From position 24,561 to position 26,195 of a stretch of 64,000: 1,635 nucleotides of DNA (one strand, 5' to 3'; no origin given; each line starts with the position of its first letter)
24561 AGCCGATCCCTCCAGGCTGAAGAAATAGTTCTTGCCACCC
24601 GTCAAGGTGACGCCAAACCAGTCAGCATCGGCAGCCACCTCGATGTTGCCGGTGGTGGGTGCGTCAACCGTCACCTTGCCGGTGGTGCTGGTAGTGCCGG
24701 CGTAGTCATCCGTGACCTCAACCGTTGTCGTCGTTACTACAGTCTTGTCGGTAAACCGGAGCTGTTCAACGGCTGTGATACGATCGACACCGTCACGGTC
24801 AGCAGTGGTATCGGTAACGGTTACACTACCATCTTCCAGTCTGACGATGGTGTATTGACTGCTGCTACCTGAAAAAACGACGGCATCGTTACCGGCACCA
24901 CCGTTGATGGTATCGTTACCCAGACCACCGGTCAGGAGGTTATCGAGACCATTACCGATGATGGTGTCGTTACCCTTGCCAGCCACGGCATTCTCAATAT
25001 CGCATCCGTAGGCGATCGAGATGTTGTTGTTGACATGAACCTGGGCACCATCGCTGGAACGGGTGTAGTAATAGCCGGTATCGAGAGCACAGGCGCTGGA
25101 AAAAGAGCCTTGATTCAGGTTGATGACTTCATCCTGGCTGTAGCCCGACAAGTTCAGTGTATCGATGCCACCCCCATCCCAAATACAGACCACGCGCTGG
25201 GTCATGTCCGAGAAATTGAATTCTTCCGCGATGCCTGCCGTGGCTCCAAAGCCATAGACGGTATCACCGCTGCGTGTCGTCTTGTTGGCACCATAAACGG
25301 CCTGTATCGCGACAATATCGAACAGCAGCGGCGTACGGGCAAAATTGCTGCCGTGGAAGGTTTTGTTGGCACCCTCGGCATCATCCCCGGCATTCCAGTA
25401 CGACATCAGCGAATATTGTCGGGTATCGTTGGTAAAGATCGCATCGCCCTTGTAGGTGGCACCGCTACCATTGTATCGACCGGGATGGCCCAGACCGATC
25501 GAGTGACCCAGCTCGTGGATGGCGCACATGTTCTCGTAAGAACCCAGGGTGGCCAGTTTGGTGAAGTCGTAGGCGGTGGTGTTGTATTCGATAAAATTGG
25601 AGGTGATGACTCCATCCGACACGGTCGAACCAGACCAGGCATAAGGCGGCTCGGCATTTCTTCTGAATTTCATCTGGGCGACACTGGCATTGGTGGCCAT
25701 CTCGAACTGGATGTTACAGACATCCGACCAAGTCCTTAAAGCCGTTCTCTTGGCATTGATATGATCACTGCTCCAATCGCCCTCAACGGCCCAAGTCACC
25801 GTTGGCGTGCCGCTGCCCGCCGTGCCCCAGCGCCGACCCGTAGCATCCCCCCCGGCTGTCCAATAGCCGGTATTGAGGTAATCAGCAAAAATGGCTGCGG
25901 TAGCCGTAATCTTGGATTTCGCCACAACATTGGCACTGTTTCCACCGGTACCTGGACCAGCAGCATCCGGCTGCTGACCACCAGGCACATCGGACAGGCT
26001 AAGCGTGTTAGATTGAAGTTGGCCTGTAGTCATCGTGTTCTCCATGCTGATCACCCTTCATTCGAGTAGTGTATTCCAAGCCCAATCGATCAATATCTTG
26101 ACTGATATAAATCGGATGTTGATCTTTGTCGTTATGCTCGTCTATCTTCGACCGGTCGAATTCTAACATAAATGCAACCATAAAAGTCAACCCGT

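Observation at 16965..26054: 3029-aa protein: intact-looking serralysin head followed by 17 PPC-like modules and 5 Ig-like modules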

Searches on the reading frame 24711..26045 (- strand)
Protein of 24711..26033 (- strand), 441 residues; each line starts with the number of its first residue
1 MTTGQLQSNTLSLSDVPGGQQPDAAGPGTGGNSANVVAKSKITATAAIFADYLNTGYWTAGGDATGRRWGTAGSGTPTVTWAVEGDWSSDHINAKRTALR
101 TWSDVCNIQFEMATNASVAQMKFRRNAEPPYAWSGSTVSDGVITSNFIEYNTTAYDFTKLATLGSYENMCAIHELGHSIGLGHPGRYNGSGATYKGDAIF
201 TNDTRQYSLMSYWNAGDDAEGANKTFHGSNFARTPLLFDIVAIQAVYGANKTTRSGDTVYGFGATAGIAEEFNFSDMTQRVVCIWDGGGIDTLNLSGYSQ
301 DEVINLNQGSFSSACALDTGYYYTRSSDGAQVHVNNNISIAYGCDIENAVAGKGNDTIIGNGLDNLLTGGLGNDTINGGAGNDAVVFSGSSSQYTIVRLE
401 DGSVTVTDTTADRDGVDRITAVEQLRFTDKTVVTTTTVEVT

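Call 20: find_homologous_proteins(query=window:24711-26033:-, max_evalue=1e-20)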
Query seq(441 aa) (441 aa): 377 proteins with E <= 1e-20 among 8000 candidates; the best 120 are listed.
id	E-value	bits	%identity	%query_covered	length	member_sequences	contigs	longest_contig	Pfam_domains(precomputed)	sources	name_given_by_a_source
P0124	3.3e-74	268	46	87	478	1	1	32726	PF00413.31,PF08548.18,PF00353.26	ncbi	-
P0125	1.1e-59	221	44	66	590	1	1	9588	PF00413.31,PF08548.18,PF00353.26,PF13583.12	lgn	-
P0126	1.6e-58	217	40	79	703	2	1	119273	PF00413.31,PF08548.18,PF01400.32,PF00353.26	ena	-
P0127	1.2e-57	214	42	78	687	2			PF01839.30,PF08548.18,PF13517.13,PF00353.26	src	-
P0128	7.4e-57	211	40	88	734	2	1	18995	PF00413.31,PF08548.18,PF01400.32,PF00353.26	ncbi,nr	ncbi:MAG: M10 family metallopeptidase C-terminal domain-containing protein [Alphaproteobacteria bact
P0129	4.7e-56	209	41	80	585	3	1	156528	PF00413.31,PF08548.18,PF00353.26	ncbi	-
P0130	1.4e-55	207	39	87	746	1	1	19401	PF00413.31,PF08548.18,PF01400.32,PF00353.26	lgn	-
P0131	2.7e-55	206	39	78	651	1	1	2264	PF08548.18,PF16313.12,PF13946.12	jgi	jgi:hypothetical protein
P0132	4.0e-55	206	45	69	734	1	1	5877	PF08548.18,PF07705.18,PF00353.26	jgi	jgi:Ca2+-binding RTX toxin-like protein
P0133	2.8e-54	203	40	89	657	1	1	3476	PF00413.31,PF08548.18,PF04151.22,PF00353.26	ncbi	-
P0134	3.2e-54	203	45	65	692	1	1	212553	PF08548.18,PF04151.22,PF13688.13,PF00353.26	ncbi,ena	-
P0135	3.8e-54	202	41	94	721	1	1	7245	PF01839.30,PF12256.15,PF00413.31,PF08548.18,PF13517.13,PF00353.26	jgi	-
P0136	5.7e-54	202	40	80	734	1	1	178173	PF00413.31,PF08548.18,PF01400.32,PF00353.26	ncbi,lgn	-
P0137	4.9e-53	199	38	75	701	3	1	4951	PF01839.30,PF12256.15,PF08548.18,PF13517.13,PF00353.26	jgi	jgi:hypothetical protein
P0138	1.4e-52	197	37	76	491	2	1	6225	PF08548.18,PF00353.26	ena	-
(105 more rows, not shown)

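Call 21: search_solved_structures(query=window:24711-26033:-, show_alignments=2)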
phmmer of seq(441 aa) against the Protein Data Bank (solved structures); distinct sequences matched with E-value up to 0.001: 23.
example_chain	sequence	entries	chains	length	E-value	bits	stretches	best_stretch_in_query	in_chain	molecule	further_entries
6ixx_A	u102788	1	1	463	1.3e-50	175.8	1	96-420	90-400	Alkaline metalloprotease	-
3u1r_A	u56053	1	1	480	1.6e-50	175.5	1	97-420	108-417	Alkaline metalloprotease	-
1k7g_A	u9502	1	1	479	1.8e-48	168.7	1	88-420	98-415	secreted protease C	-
1g9k_A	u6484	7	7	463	4.1e-48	167.5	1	96-420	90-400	SERRALYSIN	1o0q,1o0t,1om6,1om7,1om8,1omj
1go8_P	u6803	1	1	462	4.1e-48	167.5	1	88-420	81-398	PROTEASE C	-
1k7i_A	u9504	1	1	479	5.9e-48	167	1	88-420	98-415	secreted protease C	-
1h71_P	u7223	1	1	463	7.1e-48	166.7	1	153-420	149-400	SERRALYSIN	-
3hbv_P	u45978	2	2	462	1.3e-47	165.8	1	88-420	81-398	Secreted protease C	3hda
1k7q_A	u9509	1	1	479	1.4e-47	165.7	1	88-420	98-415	SECRETED PROTEASE C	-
3hbu_P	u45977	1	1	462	1.7e-47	165.5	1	88-420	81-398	Secreted protease C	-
1go7_P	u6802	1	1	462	3.7e-47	164.3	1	88-420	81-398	PROTEASE C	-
3hb2_P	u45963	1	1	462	4.5e-47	164.1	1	88-420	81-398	Secreted protease C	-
1sat_A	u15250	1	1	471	1e-45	159.6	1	89-420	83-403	SERRATIA PROTEASE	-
1af0_A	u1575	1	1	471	1.5e-45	159.1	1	89-420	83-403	SERRATIA PROTEASE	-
1srp_A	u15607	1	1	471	4e-45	157.7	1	89-419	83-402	SERRALYSIN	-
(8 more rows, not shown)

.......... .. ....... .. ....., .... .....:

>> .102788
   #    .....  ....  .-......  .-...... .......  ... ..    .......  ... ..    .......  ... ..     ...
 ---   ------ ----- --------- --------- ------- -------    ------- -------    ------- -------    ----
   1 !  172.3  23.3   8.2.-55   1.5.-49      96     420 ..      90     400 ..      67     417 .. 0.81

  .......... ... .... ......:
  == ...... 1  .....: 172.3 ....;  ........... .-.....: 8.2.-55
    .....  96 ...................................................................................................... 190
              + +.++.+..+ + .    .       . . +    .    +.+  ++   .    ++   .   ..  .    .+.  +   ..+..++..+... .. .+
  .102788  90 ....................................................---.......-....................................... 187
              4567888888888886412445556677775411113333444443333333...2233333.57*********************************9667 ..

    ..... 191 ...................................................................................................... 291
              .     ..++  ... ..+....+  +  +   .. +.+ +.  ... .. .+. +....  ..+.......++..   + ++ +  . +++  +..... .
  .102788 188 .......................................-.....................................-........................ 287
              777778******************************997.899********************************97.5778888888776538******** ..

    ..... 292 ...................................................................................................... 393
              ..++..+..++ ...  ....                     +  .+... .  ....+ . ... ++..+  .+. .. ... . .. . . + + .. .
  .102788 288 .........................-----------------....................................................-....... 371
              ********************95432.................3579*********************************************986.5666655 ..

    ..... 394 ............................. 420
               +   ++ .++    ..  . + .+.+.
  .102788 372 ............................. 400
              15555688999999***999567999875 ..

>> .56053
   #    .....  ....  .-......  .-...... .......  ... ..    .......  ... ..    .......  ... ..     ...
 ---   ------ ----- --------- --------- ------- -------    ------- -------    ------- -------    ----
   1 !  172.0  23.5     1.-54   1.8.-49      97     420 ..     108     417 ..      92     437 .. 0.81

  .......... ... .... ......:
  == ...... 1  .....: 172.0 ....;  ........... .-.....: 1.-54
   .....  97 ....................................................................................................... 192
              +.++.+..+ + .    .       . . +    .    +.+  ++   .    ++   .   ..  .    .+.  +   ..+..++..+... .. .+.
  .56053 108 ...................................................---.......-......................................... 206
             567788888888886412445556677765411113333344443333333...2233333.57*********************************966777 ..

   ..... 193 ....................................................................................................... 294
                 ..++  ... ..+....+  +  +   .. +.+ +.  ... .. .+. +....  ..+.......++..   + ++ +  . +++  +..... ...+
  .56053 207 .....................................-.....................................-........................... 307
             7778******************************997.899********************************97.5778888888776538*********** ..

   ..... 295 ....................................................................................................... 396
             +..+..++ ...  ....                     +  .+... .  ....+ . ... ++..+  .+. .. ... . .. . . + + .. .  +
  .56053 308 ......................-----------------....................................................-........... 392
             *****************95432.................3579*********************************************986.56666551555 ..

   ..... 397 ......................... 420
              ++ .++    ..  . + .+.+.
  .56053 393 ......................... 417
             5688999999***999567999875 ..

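Call 63: search_protein_representatives(protein=window:24732-26045:-)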
Query: 438 residues. Proteins with E-value up to 0.001 (for the whole library): 31160; up to 1e-10: 13587; up to 1e-30: 2493. The best 150 are listed.
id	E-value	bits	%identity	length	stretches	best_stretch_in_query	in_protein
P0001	2.6e-286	965.6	100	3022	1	5-438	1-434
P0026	3.0e-111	388.8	60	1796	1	44-435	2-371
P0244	1.1e-108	380.4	44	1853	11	90-437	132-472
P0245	1.6e-107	376.5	37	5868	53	353-395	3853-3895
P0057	1.7e-105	369.8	40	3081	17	333-393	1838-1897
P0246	2.5e-105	369.3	56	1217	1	44-437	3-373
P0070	1.2e-95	337.3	43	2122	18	62-437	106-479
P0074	3.6e-91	322.6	42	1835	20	356-436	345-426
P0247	7.5e-91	321.6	42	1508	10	89-436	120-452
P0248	2.4e-87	310.0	39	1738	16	357-436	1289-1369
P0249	1.4e-84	300.9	42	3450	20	356-436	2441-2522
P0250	2.3e-83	296.9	41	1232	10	61-436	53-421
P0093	8.8e-81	288.4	43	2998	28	355-436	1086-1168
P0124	1.5e-74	267.8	50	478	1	50-436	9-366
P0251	2.8e-74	267.0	39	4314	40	331-414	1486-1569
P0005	2.2e-69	250.8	41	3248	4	168-390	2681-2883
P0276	7.3e-64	232.6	43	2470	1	45-434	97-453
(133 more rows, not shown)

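Call 65: find_encoding_contigs(protein=P0246, flank=10000, max_places=3)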
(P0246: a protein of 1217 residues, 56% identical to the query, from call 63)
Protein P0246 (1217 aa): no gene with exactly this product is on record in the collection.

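Call 67: list_cluster_members(proteins=[P0246, P0124, P0006, P0276, P0005])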
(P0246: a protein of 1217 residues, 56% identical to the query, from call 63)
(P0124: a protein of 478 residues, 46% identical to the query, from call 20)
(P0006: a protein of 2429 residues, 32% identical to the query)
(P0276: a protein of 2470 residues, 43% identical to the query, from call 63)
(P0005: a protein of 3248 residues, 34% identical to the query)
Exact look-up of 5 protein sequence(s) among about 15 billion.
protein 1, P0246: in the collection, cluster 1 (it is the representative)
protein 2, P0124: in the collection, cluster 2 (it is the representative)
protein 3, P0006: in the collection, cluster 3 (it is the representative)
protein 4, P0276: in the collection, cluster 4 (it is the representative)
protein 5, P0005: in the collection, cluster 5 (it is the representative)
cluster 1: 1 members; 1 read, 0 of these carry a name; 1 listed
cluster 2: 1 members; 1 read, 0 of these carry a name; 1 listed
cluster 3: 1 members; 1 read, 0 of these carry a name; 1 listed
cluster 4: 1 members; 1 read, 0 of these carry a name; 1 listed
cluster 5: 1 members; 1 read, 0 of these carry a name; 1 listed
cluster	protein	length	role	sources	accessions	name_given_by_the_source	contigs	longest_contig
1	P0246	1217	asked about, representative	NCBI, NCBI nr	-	-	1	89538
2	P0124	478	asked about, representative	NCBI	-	-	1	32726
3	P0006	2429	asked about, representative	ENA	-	-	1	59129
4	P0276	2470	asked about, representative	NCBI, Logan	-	-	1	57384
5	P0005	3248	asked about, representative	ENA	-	-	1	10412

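Call 78: predict_structure(alignment_id=A3)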
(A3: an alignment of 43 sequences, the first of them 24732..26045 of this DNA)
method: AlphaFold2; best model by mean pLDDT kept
length: 438 residues; sequences in the alignment: 43
mean_pLDDT: 87.2   pTM: 0.87
mean pLDDT of the five models: 87.2, 86.6, 86.0, 85.4, 85.1
residues with pLDDT >= 90: 318; 70-90: 53; 50-70: 22; < 50: 45
segments of 3 or more residues with pLDDT < 50: 1-39, 323-328
pLDDT, mean of each block of 10 residues (from residue 1): 34 45 39 44 82 96 88 93 97 97 96 97 97 92 96 96 95 97 94 80 93 93 71 92 98 94 95 85 92 97 95 92 47 66 97 97 98 97 98 98 97 95 98 96
secondary structure, 60 per line:
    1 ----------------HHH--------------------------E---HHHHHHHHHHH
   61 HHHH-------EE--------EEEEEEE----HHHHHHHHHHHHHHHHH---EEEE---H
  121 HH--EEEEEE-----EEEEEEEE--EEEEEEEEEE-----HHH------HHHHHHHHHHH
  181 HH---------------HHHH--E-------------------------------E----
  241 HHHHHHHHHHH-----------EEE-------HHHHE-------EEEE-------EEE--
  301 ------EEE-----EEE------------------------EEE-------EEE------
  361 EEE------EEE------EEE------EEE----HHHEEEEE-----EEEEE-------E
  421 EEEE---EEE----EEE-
elements in order: H50-64 E82-88 H93-109 E113-116 E125-130 E136-143 E146-155 H170-182 H198-201 H241-251 E263-265 H273-276 E285-288 E296-298 E307-309 E315-317 E342-344 E352-354 E361-363 E370-372 E379-381 E388-390 E398-402 E408-412 E420-424 E428-430 E435-437

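Call 80: fold_search(model_id=the predicted structure, library=pdb)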
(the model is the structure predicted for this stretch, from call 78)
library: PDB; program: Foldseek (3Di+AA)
matches with E <= 10: 667; with E <= 0.001: 155
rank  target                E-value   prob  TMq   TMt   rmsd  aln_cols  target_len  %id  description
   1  1af0                  8.5e-28  1.00  0.63  0.59   8.7       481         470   26  SERRATIA PROTEASE IN COMPLEX WITH INHIBITOR (released 1998-03-25)
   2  1sat                  8.5e-28  1.00  0.63  0.60   8.7       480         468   26  CRYSTAL STRUCTURE OF THE 50 KDA METALLO PROTEASE FROM S. MARCESCENS (released 1995-07-31)
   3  1om8                  1.2e-27  1.00  0.63  0.61   8.4       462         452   27  CRYSTAL STRUCTURE OF A COLD ADAPTED ALKALINE PROTEASE FROM PSEUDOMONAS TAC II 18, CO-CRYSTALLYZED WITH 10 mM EDTA (released 2003-07-15)
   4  1o0q                  1.4e-27  1.00  0.63  0.61   8.6       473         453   27  Crystal structure of a cold adapted alkaline protease from Pseudomonas TAC II 18, co-crystallized with 1 mM EDTA (released 2003-07-15)
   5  1g9k                  1.6e-27  1.00  0.63  0.60   8.5       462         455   27  CRYSTAL STRUCTURE OF A PSYCHROPHILIC ALKALINE PROTEASE FROM PSEUDOMONAS TAC II 18 (released 2003-02-14)
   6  1omj                  5.8e-27  1.00  0.62  0.60   8.5       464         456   27  CRYSTAL STRUCTURE OF A PSYCHROPHILIC ALKALINE PROTEASE FROM PSEUDOMONAS TAC II 18 (released 2003-07-15)
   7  6ixx_A                8.0e-27  1.00  0.63  0.60   9.3       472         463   26  Crystal structure of a complex between psychrophilic marine protease MP and its inhibitor LupI (released 2019-12-18)
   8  1srp                  8.4e-27  1.00  0.62  0.58   8.8       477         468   25  STRUCTURAL ANALYSIS OF SERRATIA PROTEASE (released 1995-02-14)
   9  1go7                  9.3e-27  1.00  0.60  0.57   9.0       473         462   25  The metzincin's methionine: PrtC M226C-E189K double mutant (released 2002-10-17)
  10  1smp_A                1.1e-26  1.00  0.61  0.57   8.9       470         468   26  CRYSTAL STRUCTURE OF A COMPLEX BETWEEN SERRATIA MARCESCENS METALLO-PROTEASE AND AN INHIBITOR FROM ERWINIA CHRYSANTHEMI (released 1996-04-03)
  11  1go8                  1.4e-26  1.00  0.62  0.59   8.6       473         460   25  The metzincin's methionine: PrtC M226L mutant (released 2002-10-17)
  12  4i35                  1.6e-26  1.00  0.63  0.59   8.6       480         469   25  The crystal structure of serralysin (released 2013-11-27)
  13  1k7g                  1.9e-26  1.00  0.62  0.60   8.5       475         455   25  PrtC from Erwinia chrysanthemi (released 2002-10-19)
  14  1o0t                  2.3e-26  1.00  0.63  0.60   8.6       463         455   27  CRYSTAL STRUCTURE OF A COLD ADAPTED ALKALINE PROTEASE FROM PSEUDOMONAS TAC II 18, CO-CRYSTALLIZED WITH 5 mM EDTA (5 DAYS (released 2003-07-15)
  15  3hbu_P                2.4e-26  1.00  0.62  0.59   8.8       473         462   25  PrtC methionine mutants: M226H DESY (released 2009-07-21)
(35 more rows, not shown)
